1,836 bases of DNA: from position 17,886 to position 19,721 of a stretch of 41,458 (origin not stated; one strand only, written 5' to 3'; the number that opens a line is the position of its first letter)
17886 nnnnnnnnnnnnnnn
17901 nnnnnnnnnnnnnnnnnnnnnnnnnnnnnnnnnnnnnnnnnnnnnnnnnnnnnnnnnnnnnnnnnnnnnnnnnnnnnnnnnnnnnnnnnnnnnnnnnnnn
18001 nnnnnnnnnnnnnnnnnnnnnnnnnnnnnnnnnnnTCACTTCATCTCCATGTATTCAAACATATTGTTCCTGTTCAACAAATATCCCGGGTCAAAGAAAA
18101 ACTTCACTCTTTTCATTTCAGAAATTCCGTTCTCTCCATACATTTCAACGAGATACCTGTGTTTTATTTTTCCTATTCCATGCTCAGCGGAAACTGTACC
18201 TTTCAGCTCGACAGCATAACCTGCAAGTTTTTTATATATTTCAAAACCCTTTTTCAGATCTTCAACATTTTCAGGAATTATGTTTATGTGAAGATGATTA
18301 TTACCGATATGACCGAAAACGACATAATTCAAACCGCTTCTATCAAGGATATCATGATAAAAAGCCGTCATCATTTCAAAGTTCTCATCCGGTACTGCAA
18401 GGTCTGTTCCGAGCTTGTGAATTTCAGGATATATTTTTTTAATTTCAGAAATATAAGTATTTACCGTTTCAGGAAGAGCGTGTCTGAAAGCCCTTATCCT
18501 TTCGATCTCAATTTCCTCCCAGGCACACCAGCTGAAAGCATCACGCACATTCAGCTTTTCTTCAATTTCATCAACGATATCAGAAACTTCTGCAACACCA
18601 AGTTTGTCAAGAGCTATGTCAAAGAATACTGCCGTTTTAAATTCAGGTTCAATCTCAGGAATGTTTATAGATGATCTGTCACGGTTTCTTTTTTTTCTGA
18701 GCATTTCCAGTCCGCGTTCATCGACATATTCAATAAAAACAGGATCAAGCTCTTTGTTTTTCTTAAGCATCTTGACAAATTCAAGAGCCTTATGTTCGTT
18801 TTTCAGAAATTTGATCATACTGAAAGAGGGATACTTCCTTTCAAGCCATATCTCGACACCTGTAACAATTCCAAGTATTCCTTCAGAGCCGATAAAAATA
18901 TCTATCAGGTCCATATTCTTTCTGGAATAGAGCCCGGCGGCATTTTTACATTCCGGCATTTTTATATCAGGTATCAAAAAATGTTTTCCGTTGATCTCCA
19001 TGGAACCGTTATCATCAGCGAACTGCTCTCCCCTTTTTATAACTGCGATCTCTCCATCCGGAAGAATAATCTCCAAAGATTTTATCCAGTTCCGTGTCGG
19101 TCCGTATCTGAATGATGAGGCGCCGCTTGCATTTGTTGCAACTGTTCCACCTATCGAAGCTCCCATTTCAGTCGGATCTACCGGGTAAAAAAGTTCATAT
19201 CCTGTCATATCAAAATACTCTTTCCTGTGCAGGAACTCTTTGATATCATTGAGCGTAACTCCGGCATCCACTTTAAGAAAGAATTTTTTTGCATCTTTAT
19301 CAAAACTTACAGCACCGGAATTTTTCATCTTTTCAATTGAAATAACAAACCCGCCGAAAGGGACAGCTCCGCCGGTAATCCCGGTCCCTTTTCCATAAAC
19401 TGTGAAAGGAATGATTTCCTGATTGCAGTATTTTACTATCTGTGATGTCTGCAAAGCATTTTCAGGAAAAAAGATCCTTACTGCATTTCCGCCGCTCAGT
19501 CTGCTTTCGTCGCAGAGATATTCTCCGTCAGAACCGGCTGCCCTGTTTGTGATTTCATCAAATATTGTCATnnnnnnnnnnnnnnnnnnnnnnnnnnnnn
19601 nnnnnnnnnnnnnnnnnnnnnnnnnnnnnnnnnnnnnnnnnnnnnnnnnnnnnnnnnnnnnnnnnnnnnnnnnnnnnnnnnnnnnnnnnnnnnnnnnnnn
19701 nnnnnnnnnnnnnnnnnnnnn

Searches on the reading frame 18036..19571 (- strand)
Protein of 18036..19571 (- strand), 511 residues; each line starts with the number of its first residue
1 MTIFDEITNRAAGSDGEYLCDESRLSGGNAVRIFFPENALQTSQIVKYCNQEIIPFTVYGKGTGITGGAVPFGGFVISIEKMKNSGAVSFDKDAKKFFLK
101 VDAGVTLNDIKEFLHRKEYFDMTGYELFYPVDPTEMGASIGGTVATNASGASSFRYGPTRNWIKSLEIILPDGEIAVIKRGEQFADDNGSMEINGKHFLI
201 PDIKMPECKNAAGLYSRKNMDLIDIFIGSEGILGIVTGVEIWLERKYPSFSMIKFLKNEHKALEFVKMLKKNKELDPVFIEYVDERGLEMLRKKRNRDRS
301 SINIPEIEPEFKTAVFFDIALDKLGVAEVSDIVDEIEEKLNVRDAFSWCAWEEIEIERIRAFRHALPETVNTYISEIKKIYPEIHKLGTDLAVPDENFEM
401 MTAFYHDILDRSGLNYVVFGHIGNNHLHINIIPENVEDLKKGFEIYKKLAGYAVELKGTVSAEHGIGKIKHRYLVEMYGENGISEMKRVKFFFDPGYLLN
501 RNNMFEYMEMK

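Call 3: search_protein_families(library=pfam, proteins=[window:18036-19571:-])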
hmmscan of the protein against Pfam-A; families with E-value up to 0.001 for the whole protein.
window:18036-19571:- (511 aa): 2 families
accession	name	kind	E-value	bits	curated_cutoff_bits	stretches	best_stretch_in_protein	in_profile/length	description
PF02913.24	FAD-oxidase_C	-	3.1e-28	99.6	21.2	1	257-502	13-246/248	FAD linked oxidases, C-terminal domain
PF01565.28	FAD_binding_4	-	3.6e-27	95.2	26.4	1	33-176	4-136/139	FAD binding domain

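Call 4: search_protein_families(library=ncbifam, proteins=[window:18036-19571:-], max_evalue=0.01)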
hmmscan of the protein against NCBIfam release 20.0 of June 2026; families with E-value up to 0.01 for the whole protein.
window:18036-19571:- (511 aa): 8 families
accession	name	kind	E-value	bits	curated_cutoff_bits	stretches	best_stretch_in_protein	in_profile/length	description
TIGR00387.1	glcD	equivalog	1.7e-53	182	567.9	2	217-500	144-410/413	glycolate oxidase subunit GlcD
NF008408.0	PRK11230.1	equivalog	3.4e-23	81.9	897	2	20-177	46-193/499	glycolate oxidase subunit GlcD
NF049975.1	2HglutDHaseYdiJ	equivalog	3.5e-23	81.4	1350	2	217-500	252-535/1018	D-2-hydroxyglutarate dehydrogenase YdiJ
NF010480.0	PRK13905.1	equivalog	6.2e-09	35.1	259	1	27-182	31-168/303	UDP-N-acetylmuramate dehydrogenase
TIGR01678.1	FAD_lactone_ox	subfamily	2.2e-05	23.6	396.8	1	31-181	16-152/438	sugar 1,4-lactone oxidase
NF053785.1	DcplphribOxDprE1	equivalog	7.9e-05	22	500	1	72-181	56-153/449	decaprenylphosphoryl-beta-D-ribose oxidase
NF008439.0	PRK11282.1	equivalog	0.00032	19.6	284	0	79-174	45-132/358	glycolate oxidase subunit GlcE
NF008387.0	PRK11183.1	equivalog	0.00041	19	391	1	21-159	36-168/570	D-lactate dehydrogenase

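Call 18: find_homologous_proteins(query=window:18036-19571:-)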
Query window:18036-19571:- (511 aa): 7945 proteins with E <= 0.001 among 8000 candidates; the best 120 are listed.
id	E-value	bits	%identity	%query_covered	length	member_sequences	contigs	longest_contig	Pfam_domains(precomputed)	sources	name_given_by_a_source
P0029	0.0e+0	1159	100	100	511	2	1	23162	PF01565.29,PF02913.25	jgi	-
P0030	1.1e-241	821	70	100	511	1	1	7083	PF01565.29,PF02913.25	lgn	-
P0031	1.2e-235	801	68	100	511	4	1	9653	PF01565.29,PF02913.25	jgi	-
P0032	1.9e-228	777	67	100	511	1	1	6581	PF01565.29,PF02913.25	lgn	-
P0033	7.9e-176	604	55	100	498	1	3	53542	PF01565.29,PF02913.25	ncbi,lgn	-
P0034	7.9e-174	597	56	99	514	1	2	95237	PF01565.29,PF02913.25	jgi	jgi:D-lactate dehydrogenase (cytochrome)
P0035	1.5e-172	593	53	99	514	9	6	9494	PF01565.29,PF02913.25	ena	-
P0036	2.4e-172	592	53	99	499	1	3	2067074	PF01565.29,PF02913.25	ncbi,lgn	ncbi:MAG: FAD-binding oxidoreductase [bacterium]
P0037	3.1e-172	592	54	100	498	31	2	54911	PF01565.29,PF02913.25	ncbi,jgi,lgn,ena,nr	ncbi:MAG TPA: FAD-binding oxidoreductase [bacterium]|nr:FAD-binding oxidoreductase [bacterium]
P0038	9.6e-171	587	53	99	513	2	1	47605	PF01565.29,PF02913.25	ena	-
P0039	2.7e-170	586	53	99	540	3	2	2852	PF01565.29,PF02913.25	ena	-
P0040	1.1e-169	584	53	98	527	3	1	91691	PF01565.29,PF02913.25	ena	-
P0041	2.3e-169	583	56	96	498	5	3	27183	PF01565.29,PF02913.25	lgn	-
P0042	9.1e-169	581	52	99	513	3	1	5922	PF01565.29,PF02913.25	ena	-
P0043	9.7e-168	577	55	99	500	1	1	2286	PF01565.29,PF02913.25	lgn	-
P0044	2.0e-167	576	52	99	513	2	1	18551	PF01565.29,PF02913.25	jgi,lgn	jgi:D-lactate dehydrogenase (cytochrome)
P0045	3.0e-167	576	52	99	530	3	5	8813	PF01565.29,PF02913.25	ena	-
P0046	4.9e-167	575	51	99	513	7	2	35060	PF01565.29,PF02913.25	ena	-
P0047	5.9e-167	575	53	98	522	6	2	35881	PF01565.29,PF02913.25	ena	-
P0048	3.8e-165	569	52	98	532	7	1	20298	PF01565.29,PF02913.25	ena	-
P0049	4.2e-165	568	54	99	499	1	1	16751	PF01565.29,PF02913.25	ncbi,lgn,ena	-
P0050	4.8e-165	568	52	99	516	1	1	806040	PF01565.29,PF02913.25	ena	-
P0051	2.8e-164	566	52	98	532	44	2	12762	PF01565.29,PF02913.25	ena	-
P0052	2.0e-163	563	49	100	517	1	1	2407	PF01565.29,PF02913.25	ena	-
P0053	3.3e-163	562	50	99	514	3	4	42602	PF01565.29,PF02913.25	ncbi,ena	-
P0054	1.4e-162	560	52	98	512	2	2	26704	PF01565.29,PF02913.25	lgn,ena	-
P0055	1.0e-161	557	51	99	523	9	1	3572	PF01565.29,PF02913.25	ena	-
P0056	1.1e-161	557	51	99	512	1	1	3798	PF01565.29,PF02913.25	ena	-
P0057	8.0e-161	554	49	100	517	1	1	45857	PF01565.29,PF02913.25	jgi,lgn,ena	-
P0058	9.2e-161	554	52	99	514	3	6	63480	PF01565.29,PF02913.25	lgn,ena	-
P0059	2.5e-160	553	50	100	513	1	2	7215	PF01565.29,PF02913.25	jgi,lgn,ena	-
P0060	7.8e-158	545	50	100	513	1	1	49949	PF01565.29,PF02913.25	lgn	-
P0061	1.2e-154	534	49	100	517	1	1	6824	PF01565.29,PF02913.25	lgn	-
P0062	3.0e-153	529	53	96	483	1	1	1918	PF01565.29,PF02913.25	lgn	-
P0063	3.4e-151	523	49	98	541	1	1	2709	PF01565.29,PF02913.25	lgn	-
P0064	2.4e-150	520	49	95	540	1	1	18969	PF01565.29,PF02913.25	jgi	-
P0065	2.7e-140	487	46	95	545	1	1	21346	PF01565.29,PF02913.25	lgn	-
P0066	1.5e-139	484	45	96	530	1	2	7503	PF01565.29,PF02913.25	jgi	-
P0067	2.8e-139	483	45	95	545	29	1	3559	PF01565.29,PF02913.25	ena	-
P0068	5.6e-137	476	44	96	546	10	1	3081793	PF01565.29,PF02913.25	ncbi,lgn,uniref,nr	ncbi:MAG: FAD-binding oxidoreductase [Candidatus Heimdallarchaeum aukensis]|uniref:D-lactate dehydro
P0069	6.4e-137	476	46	97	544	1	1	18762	PF01565.29,PF02913.25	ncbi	-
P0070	7.1e-137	475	45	95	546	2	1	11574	PF01565.29,PF02913.25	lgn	-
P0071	8.7e-137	475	45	95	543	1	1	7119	PF01565.29,PF02913.25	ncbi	-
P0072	2.5e-136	474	45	96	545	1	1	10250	PF01565.29,PF02913.25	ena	-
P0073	5.0e-136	473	45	96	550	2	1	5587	PF01565.29,PF02913.25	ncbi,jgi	ncbi:MAG: FAD-binding oxidoreductase [Candidatus Heimdallarchaeaceae archaeon]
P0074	5.5e-136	472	46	95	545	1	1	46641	PF01565.29,PF02913.25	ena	-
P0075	6.6e-136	472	45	95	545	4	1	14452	PF01565.29,PF02913.25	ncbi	-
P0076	1.1e-135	471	46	97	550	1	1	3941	PF01565.29,PF02913.25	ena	-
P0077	1.1e-135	471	44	95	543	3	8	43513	PF01565.29,PF02913.25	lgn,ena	-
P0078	3.6e-135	470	44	96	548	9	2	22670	PF01565.29,PF02913.25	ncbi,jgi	ncbi:MAG: FAD-binding oxidoreductase [Candidatus Heimdallarchaeaceae archaeon]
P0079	1.1e-134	468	46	96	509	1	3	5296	PF01565.29,PF02913.25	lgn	-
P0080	3.1e-134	467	44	96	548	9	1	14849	PF01565.29,PF02913.25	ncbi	-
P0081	2.2e-133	464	45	97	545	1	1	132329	PF01565.29,PF02913.25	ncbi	-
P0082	3.7e-133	463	44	95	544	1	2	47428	PF01565.29,PF02913.25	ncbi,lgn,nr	ncbi:MAG: FAD-binding oxidoreductase [Candidatus Heimdallarchaeota archaeon]|nr:FAD-binding oxidored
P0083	4.1e-133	463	45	95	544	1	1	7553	PF01565.29,PF02913.25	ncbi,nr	ncbi:FAD-binding oxidoreductase [Candidatus Heimdallarchaeota archaeon]|nr:MAG: FAD-binding oxidored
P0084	8.8e-133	462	45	95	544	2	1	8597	PF01565.29,PF02913.25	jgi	-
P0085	1.2e-132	461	44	95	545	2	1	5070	PF01565.29,PF02913.25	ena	-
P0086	1.2e-132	461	45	97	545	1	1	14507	PF01565.29,PF02913.25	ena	-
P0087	2.8e-132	460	45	95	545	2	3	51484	PF01565.29,PF02913.25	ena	-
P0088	3.4e-132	460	46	96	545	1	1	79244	PF01565.29,PF02913.25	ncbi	-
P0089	3.7e-132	460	45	96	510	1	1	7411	PF01565.29,PF02913.25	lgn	-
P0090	5.0e-132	459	44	96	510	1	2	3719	PF01565.29,PF02913.25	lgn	-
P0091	5.7e-132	459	45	96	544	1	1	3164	PF01565.29,PF02913.25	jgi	jgi:D-lactate dehydrogenase (cytochrome)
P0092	1.0e-131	458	43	95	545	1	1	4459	PF01565.29,PF02913.25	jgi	jgi:D-lactate dehydrogenase (cytochrome)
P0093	1.6e-131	458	44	95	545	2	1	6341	PF01565.29,PF02913.25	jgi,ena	-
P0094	5.4e-131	456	42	99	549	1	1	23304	PF01565.29,PF02913.25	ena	-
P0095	5.5e-131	456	43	96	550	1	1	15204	PF01565.29,PF02913.25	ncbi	ncbi:MAG: FAD-binding oxidoreductase [Candidatus Hodarchaeota archaeon]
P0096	1.3e-130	455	44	96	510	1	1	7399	PF01565.29,PF02913.25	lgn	-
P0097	3.7e-130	453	43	95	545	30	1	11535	PF01565.29,PF02913.25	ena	-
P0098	3.8e-130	453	44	96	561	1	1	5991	PF01565.29,PF02913.25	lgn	-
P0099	4.9e-130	453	43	96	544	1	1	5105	PF01565.29,PF02913.25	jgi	-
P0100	6.5e-130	452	43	96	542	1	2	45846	PF01565.29,PF02913.25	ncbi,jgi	ncbi:MAG: FAD-binding oxidoreductase [Candidatus Heimdallarchaeaceae archaeon]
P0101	9.5e-130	452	43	97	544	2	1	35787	PF01565.29,PF02913.25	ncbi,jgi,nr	ncbi:MAG: FAD-binding oxidoreductase [Deltaproteobacteria bacterium]|nr:FAD-binding oxidoreductase [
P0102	1.2e-129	452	43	95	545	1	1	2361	PF01565.29,PF02913.25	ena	-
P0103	1.2e-129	452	43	96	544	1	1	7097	PF01565.29,PF02913.25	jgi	-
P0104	1.6e-129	451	43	98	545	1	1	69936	PF01565.29,PF02913.25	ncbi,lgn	-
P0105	1.7e-129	451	43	96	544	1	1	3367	PF01565.29,PF02913.25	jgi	-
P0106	1.8e-129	451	43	96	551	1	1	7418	PF01565.29,PF02913.25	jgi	-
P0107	2.1e-129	451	44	96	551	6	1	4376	PF01565.29,PF02913.25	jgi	-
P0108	2.1e-129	451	43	96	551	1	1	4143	PF01565.29,PF02913.25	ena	-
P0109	2.2e-129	451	42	96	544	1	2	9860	PF01565.29,PF02913.25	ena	-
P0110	2.3e-129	451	41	99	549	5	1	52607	PF01565.29,PF02913.25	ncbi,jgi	-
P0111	2.5e-129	450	44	95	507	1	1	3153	PF01565.29,PF02913.25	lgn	-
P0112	3.1e-129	450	44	96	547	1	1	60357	PF01565.29,PF02913.25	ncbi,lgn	ncbi:MAG: FAD-binding oxidoreductase [Promethearchaeota archaeon]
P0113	3.1e-129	450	43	95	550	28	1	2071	PF01565.29,PF02913.25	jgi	jgi:D-lactate dehydrogenase (cytochrome)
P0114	3.7e-129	450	43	96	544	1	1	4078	PF01565.29,PF02913.25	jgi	jgi:D-lactate dehydrogenase (cytochrome)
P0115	3.9e-129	450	42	98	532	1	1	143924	PF01565.29,PF02913.25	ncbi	-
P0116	4.2e-129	450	43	96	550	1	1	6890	PF01565.29,PF02913.25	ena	-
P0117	4.7e-129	450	43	96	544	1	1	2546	PF01565.29,PF02913.25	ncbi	-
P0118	4.8e-129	450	44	96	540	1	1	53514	PF01565.29,PF02913.25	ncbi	-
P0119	7.2e-129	449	41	99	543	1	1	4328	PF01565.29,PF02913.25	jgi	jgi:D-lactate dehydrogenase (cytochrome)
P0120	9.0e-129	449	44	96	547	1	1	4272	PF01565.29,PF02913.25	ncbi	ncbi:MAG: FAD-binding oxidoreductase [Candidatus Hodarchaeota archaeon]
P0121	1.2e-128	448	43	96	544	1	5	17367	PF01565.29,PF02913.25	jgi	-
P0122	1.3e-128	448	43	96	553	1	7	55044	PF01565.29,PF02913.25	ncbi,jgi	-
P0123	1.4e-128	448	43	96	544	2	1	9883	PF01565.29,PF02913.25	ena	-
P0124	1.4e-128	448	43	99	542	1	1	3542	PF01565.29,PF02913.25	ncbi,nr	ncbi:FAD-binding oxidoreductase [Candidatus Heimdallarchaeota archaeon]|nr:MAG: FAD-binding oxidored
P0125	1.5e-128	448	42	96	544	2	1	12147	PF01565.29,PF02913.25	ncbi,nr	ncbi:MAG: FAD-binding oxidoreductase [Deltaproteobacteria bacterium]|nr:FAD-binding oxidoreductase [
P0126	1.7e-128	448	43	96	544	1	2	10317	PF01565.29,PF02913.25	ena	-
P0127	1.9e-128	448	44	96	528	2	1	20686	PF01565.29,PF02913.25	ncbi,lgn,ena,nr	ncbi:MAG TPA: FAD-binding oxidoreductase [Desulfobacteraceae bacterium]|nr:FAD-binding oxidoreductas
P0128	2.2e-128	447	42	99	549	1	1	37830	PF01565.29,PF02913.25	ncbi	-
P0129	2.8e-128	447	43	95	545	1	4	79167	PF01565.29,PF02913.25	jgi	-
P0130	2.8e-128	447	43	95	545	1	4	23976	PF01565.29,PF02913.25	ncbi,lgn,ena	-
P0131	2.9e-128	447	44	96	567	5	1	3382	PF01565.29,PF02913.25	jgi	-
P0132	3.0e-128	447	42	96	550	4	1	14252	PF01565.29,PF02913.25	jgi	-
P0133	3.1e-128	447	42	96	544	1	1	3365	PF01565.29,PF02913.25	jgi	jgi:D-lactate dehydrogenase (cytochrome)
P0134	5.7e-128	446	43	96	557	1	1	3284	PF01565.29,PF02913.25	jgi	jgi:D-lactate dehydrogenase (cytochrome)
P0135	6.9e-128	446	45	96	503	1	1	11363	PF01565.29,PF02913.25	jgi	-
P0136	1.1e-127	445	43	95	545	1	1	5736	PF01565.29,PF02913.25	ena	-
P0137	1.1e-127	445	44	96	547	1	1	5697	PF01565.29,PF02913.25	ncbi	ncbi:MAG: FAD-binding oxidoreductase [Candidatus Hermodarchaeota archaeon]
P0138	1.1e-127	445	42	96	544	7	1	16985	PF01565.29,PF02913.25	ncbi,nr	ncbi:MAG: FAD-binding oxidoreductase [Proteobacteria bacterium]|nr:FAD-binding oxidoreductase [Pseud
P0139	1.2e-127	445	41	99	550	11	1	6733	PF01565.29,PF02913.25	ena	-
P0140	1.3e-127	445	42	95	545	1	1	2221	PF01565.29,PF02913.25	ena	-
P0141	1.7e-127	444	42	96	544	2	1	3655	PF01565.29,PF02913.25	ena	-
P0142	1.7e-127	444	43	96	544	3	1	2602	PF01565.29,PF02913.25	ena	-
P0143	1.8e-127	444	42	97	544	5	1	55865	PF01565.29,PF02913.25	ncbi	-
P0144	2.0e-127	444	42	96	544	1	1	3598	PF01565.29,PF02913.25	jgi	-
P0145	2.1e-127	444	44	96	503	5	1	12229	PF01565.29,PF02913.25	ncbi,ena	-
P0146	2.2e-127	444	43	95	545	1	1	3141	PF01565.29,PF02913.25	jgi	jgi:D-lactate dehydrogenase (cytochrome)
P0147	2.3e-127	444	43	95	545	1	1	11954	PF01565.29,PF02913.25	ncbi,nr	ncbi:MAG: putative FAD-linked oxidoreductase [Candidatus Heimdallarchaeota archaeon AB_125]|nr:MAG: 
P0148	2.3e-127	444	43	99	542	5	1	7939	PF01565.29,PF02913.25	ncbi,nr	ncbi:MAG: FAD-binding oxidoreductase [Candidatus Heimdallarchaeota archaeon]|nr:FAD-binding oxidored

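Call 19: search_solved_structures(query=window:18036-19571:-, max_evalue=0.00001)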
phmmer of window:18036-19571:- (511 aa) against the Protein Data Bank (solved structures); distinct sequences matched with E-value up to 0.00001: 9.
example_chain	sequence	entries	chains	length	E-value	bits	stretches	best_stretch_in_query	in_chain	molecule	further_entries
7qh2_C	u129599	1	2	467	1.6e-33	119.5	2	41-177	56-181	Lactate dehydrogenase (NAD(+),ferredoxin) subunit LctD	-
8jdc_A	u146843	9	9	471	7.1e-28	100.8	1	32-502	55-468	Probable D-lactate dehydrogenase, mitochondrial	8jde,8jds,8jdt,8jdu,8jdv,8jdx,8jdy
8jdb_A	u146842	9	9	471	1e-26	97.1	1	32-502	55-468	Probable D-lactate dehydrogenase, mitochondrial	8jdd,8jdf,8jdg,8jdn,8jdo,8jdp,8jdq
3pm9_A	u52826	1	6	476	1.4e-22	83.4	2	18-176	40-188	Putative oxidoreductase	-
9qgz_A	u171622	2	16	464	9.1e-21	77.4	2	31-179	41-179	Glycolate oxidase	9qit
6lpn_A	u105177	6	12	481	2.9e-20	75.8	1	33-175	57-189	D-2-hydroxyglutarate dehydrogenase, mitochondrial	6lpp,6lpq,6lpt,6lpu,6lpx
4bc7_A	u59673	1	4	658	1.2e-06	30.8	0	457-504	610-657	ALKYLDIHYDROXYACETONEPHOSPHATE SYNTHASE, PEROXISOMAL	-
4bby_A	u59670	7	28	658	1.2e-06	30.8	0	457-504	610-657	ALKYLDIHYDROXYACETONEPHOSPHATE SYNTHASE, PEROXISOMAL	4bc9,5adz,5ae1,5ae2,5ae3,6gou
4bca_A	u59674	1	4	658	1.2e-06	30.8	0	457-504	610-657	ALKYLDIHYDROXYACETONEPHOSPHATE SYNTHASE, PEROXISOMAL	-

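Call 20: find_encoding_contigs(protein=P0050, flank=8000, max_places=1)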
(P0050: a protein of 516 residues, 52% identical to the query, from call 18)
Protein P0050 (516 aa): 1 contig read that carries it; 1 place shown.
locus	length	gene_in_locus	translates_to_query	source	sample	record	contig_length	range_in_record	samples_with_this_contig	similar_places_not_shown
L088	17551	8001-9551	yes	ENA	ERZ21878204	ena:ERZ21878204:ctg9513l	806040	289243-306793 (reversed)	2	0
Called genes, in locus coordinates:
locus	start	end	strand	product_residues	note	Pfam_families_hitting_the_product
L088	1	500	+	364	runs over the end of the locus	PF04101:Glyco_tran_28_C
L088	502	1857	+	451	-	PF01225:Mur_ligase, PF21799:MurD-like_N (weak), PF08245:Mur_ligase_M (faint), PF02875:Mur_ligase_C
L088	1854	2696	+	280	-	PF01565:FAD_binding_4 (weak), PF02873:MurB_C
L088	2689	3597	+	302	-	PF01820:Dala_Dala_lig_N, PF07478:Dala_Dala_lig_C, PF13535:ATP-grasp_4 (weak)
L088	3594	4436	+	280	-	PF08478:POTRA_1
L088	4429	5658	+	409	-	PF02491:SHS2_FTSA, PF06723:MreB_Mbl, PF11104:PilM_2, PF25216:Volactin (weak), PF06277:EutA (weak), PF14450:FtsA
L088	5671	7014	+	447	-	PF00091:Tubulin, PF12327:FtsZ_C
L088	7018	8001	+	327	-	PF01012:ETF, PF00766:ETF_alpha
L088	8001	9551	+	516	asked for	PF01565:FAD_binding_4, PF02913:FAD-oxidase_C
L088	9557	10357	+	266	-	PF01012:ETF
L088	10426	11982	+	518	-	PF02706:Wzz, PF13807:GNVR (weak)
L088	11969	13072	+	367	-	PF00155:Aminotran_1_2, PF00266:Aminotran_5, PF01053:Cys_Met_Meta_PP, PF01041:DegT_DnrJ_EryC1, PF01212:Beta_elim_lyase (weak)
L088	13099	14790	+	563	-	PF02310:B12-binding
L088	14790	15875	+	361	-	PF01210:NAD_Gly3P_dh_N, PF02558:ApbA (weak), PF03446:NAD_binding_2 (faint), PF02317:Octopine_DH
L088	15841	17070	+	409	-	PF02786:CPSase_L_D2 (faint), PF15632:ATPgrasp_Ter (faint)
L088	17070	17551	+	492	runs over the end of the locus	PF01943:Polysacc_synt, PF13440:Polysacc_synt_3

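Call 21: find_encoding_contigs(protein=P0068, flank=8000, max_places=1)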
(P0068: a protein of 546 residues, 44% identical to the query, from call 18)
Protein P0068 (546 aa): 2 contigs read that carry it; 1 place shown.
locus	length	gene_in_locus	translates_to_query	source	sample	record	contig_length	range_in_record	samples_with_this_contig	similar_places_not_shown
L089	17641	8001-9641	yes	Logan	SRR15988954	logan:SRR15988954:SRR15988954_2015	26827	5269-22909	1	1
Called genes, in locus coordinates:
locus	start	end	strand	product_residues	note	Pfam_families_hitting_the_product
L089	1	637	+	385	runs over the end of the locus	PF00082:Peptidase_S8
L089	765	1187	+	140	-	-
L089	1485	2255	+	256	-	-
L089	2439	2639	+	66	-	-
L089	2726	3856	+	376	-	PF04055:Radical_SAM, PF13353:Fer4_12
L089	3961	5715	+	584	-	PF00664:ABC_membrane, PF00005:ABC_tran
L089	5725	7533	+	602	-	PF00664:ABC_membrane, PF00005:ABC_tran, PF02463:SMC_N (faint)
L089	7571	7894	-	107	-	PF03091:CutA1 (weak)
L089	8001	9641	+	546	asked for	PF01565:FAD_binding_4, PF02913:FAD-oxidase_C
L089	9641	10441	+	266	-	PF01012:ETF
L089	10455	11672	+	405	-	PF00037:Fer4, PF12797:Fer4_2 (weak), PF12837:Fer4_6, PF12838:Fer4_7, PF13187:Fer4_9, PF13237:Fer4_10, PF01012:ETF, PF00766:ETF_alpha, +6 more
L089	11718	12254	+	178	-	PF28549:NDPSase_N (weak), PF00293:NUDIX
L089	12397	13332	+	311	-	-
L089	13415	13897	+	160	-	PF01242:PTPS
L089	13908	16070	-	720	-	PF13517:FG-GAP_3 (faint), PF25292:Beta-prop_CGLA (faint), PF18884:TSP3_bac (weak)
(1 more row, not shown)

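Call 22: find_encoding_contigs(protein=P0101, flank=8000, max_places=1)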
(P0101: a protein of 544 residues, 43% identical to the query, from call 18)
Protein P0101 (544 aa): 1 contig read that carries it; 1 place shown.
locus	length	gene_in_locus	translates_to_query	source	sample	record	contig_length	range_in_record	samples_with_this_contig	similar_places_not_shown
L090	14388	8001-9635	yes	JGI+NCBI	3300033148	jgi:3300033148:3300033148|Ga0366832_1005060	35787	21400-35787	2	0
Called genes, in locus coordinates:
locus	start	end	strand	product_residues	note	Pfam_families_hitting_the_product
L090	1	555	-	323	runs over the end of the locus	PF07992:Pyr_redox_2, PF13738:Pyr_redox_3, PF00070:Pyr_redox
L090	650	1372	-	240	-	PF04029:2-ph_phosp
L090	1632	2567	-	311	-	PF00056:Ldh_1_N, PF02866:Ldh_1_C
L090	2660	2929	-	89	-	PF08299:Bac_DnaA_C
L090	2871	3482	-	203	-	PF01797:Y1_Tnp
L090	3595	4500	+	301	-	PF02016:Peptidase_S66, PF17676:Peptidase_S66C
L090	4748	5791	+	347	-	PF00144:Beta-lactamase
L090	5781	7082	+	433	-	PF01225:Mur_ligase, PF08245:Mur_ligase_M, PF02875:Mur_ligase_C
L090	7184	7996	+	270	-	PF01177:Asp_Glu_race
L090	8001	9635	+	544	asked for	PF01565:FAD_binding_4, PF02913:FAD-oxidase_C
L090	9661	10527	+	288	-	PF01012:ETF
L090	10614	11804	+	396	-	PF00037:Fer4, PF12797:Fer4_2 (weak), PF12837:Fer4_6, PF12838:Fer4_7 (weak), PF13187:Fer4_9, PF13237:Fer4_10, PF01012:ETF, PF00766:ETF_alpha, +5 more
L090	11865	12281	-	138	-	PF12172:zf-ChsH2, PF01796:OB_ChsH2_C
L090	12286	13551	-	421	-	PF00108:Thiolase_N, PF22691:Thiolase_C_1, PF02803:Thiolase_C (weak)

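Call 30: find_related_loci(query=window:18036-19571:-, collection=metagenome_contigs, flank=10000)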
Query window:18036-19571:- (511 aa) in metagenome_contigs; peptide patterns used: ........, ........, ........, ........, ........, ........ (x = any residue, [..] = any of these).
176 stretches matched a pattern, but none encodes a relative of the query by tblastn (E <= 1e-3).
